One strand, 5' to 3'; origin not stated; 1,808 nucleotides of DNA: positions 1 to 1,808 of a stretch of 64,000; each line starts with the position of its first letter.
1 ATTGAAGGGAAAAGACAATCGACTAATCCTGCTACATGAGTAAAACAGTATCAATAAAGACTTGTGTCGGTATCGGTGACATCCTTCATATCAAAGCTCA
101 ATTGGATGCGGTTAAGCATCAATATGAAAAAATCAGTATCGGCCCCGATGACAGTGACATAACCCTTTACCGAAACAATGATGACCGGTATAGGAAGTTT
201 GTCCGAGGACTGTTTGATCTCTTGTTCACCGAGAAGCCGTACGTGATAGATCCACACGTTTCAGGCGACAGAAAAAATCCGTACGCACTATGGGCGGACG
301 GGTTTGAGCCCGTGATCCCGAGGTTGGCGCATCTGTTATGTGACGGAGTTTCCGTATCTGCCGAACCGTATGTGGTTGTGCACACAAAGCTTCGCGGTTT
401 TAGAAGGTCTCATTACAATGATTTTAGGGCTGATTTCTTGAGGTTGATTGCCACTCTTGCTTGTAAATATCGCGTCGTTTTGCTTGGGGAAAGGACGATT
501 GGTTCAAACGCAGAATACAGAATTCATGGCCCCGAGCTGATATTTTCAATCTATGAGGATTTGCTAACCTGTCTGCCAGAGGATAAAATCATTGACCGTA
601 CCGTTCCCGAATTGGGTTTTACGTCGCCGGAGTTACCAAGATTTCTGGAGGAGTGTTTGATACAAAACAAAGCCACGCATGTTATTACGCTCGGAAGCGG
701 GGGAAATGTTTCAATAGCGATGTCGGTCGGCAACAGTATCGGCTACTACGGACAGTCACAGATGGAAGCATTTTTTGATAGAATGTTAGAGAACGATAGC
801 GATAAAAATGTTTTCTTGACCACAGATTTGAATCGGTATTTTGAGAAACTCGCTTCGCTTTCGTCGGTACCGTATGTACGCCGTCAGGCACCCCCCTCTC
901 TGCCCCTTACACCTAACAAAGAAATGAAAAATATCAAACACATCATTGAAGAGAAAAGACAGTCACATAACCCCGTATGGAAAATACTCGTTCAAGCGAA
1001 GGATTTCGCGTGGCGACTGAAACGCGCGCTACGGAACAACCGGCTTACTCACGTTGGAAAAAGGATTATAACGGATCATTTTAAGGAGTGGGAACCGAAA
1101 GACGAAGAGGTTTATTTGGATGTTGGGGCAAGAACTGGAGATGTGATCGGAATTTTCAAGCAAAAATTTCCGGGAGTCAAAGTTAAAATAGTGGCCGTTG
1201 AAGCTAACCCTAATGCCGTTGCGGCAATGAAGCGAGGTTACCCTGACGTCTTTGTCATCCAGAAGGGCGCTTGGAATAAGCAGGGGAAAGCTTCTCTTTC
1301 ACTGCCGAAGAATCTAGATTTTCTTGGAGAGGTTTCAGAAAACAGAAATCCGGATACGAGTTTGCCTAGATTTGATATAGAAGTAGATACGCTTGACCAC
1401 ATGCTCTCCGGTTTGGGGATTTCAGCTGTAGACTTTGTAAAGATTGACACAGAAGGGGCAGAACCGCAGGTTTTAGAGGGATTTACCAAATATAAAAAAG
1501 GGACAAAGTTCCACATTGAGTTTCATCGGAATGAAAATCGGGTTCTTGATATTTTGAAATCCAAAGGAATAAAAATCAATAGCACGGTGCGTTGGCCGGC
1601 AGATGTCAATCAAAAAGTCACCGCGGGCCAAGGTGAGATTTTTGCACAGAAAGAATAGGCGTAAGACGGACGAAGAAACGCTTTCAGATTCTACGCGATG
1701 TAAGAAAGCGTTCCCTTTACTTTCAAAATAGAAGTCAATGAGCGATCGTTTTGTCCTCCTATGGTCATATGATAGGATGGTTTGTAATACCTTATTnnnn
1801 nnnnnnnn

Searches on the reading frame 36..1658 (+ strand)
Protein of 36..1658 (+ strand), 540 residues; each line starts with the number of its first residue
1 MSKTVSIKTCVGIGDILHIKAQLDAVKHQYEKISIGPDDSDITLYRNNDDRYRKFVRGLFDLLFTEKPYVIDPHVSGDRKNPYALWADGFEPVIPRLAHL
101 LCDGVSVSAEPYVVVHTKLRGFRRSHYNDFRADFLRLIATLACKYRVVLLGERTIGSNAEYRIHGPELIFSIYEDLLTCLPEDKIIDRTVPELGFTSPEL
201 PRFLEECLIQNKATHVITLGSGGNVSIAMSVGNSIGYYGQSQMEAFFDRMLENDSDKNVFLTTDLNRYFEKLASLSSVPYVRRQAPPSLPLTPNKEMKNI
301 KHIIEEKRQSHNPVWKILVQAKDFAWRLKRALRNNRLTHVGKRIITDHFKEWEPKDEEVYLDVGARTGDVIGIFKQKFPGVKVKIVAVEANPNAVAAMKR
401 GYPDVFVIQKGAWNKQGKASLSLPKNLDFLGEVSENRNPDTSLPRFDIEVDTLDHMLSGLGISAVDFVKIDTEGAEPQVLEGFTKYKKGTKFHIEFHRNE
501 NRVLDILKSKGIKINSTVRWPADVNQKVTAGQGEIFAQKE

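Call 38: search_protein_families(library=pfam, proteins=[window:36-1658:+], max_evalue=0.00001)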
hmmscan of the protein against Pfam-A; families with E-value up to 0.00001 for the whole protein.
window:36-1658:+ (540 aa): 1 family
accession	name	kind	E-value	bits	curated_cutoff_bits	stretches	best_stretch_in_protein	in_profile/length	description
PF05050.19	Methyltransf_21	-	2.2e-09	38.1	22.7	1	362-498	1-150/173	Methyltransferase FkbM domain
